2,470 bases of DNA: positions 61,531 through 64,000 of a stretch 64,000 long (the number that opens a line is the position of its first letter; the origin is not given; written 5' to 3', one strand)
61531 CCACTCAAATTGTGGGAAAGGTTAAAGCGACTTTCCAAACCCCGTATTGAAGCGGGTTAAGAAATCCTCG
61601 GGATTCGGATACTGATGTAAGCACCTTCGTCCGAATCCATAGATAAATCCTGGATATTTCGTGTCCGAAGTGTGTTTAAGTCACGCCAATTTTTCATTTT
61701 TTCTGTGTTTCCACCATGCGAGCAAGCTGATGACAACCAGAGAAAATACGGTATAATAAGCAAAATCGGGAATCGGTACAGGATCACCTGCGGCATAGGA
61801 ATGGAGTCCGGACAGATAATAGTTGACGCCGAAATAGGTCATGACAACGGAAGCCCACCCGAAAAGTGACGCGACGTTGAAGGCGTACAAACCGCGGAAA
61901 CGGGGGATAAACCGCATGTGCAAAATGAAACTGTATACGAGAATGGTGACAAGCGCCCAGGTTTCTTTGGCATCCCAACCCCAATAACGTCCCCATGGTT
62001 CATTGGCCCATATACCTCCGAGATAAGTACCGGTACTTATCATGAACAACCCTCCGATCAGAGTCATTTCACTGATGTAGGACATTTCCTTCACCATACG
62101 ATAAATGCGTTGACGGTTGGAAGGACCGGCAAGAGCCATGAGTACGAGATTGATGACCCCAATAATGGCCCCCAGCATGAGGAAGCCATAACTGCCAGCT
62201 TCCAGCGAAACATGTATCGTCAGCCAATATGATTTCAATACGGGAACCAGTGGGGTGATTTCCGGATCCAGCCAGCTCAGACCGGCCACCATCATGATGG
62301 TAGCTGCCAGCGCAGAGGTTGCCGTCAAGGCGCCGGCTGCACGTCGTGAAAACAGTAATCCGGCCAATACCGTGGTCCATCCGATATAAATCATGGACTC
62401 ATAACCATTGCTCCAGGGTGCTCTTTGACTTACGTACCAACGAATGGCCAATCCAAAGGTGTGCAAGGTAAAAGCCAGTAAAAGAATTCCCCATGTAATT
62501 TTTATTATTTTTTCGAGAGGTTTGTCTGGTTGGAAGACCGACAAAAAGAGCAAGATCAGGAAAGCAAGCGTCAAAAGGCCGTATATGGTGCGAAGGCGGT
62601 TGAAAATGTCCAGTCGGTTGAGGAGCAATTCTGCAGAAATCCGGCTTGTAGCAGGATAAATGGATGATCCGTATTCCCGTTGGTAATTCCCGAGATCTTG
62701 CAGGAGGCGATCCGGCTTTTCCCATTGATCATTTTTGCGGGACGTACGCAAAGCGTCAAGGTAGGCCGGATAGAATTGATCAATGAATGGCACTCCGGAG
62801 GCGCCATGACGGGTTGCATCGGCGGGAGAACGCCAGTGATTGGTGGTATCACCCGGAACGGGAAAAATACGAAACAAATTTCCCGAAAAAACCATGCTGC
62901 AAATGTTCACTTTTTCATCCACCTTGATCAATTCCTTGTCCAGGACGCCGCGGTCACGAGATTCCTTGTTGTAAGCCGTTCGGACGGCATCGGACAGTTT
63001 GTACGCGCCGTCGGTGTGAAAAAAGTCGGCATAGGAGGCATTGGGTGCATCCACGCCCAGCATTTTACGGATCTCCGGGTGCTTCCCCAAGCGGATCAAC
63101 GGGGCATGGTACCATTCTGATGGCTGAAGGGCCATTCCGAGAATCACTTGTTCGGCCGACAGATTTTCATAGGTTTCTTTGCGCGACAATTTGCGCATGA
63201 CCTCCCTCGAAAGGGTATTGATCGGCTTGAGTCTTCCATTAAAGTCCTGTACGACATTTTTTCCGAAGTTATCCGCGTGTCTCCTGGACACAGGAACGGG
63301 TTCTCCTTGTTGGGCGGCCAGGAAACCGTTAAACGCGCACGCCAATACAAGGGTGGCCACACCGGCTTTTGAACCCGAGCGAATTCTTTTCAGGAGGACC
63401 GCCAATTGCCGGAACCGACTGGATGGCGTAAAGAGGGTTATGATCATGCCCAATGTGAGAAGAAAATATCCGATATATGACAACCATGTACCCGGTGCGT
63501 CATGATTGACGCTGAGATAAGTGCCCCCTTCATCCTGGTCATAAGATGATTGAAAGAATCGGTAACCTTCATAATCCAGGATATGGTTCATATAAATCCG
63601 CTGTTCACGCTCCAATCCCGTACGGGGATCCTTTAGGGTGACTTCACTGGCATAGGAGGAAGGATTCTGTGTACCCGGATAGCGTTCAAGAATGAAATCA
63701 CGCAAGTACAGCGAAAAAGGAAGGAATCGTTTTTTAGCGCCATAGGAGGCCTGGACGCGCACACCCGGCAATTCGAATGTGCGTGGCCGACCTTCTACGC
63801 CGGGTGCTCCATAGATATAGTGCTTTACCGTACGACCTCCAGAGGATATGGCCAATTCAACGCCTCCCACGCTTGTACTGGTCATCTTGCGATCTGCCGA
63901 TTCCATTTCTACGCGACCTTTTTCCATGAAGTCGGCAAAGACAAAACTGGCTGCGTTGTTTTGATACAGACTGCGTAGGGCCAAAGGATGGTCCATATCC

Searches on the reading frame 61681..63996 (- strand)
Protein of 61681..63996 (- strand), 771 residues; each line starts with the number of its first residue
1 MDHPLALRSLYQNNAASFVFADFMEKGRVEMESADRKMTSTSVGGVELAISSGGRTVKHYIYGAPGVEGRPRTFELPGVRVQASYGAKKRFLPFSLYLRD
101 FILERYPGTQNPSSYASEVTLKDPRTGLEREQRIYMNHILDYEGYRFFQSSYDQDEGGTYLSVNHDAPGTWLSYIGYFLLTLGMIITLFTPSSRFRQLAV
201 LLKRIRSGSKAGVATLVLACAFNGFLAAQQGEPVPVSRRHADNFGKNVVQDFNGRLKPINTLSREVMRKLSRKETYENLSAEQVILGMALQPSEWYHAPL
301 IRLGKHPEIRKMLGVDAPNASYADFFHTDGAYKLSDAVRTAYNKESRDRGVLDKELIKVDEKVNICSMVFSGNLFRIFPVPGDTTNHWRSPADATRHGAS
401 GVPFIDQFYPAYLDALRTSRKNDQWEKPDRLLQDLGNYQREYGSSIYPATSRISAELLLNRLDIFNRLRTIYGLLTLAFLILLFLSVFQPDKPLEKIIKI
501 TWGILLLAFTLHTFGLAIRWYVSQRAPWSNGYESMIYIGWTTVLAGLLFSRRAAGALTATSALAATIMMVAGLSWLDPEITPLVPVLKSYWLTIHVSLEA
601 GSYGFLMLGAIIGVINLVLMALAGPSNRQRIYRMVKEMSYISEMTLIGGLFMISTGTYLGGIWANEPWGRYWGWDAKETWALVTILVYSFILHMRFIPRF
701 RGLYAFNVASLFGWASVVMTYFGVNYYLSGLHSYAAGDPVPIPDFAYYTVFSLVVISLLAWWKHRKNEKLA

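Call 5: search_protein_families(library=pfam, proteins=[window:61681-63996:-], max_evalue=0.01)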
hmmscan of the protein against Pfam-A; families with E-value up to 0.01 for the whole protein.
window:61681-63996:- (771 aa): 2 families
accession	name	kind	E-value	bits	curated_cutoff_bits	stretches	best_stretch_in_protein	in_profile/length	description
PF01578.25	Cytochrom_C_asm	-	2.3e-36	125.9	29.9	1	528-732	1-212/212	Cytochrome C assembly protein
PF05140.19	ResB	-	8.3e-13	48.4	24.6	1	86-156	199-269/486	ResB-like family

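Call 6: search_protein_families(library=ncbifam, proteins=[window:61681-63996:-], max_evalue=0.01)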
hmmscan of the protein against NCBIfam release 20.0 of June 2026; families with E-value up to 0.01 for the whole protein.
window:61681-63996:- (771 aa): 2 families
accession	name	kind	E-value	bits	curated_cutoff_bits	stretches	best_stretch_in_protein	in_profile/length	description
TIGR03144.1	cytochr_II_ccsB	equivalog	1.4e-49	169.2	187.6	1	506-735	3-252/252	c-type cytochrome biogenesis protein CcsB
TIGR01191.1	ccmC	subfamily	3.2e-06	27.2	186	1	631-736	39-144/184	heme ABC transporter permease CcmC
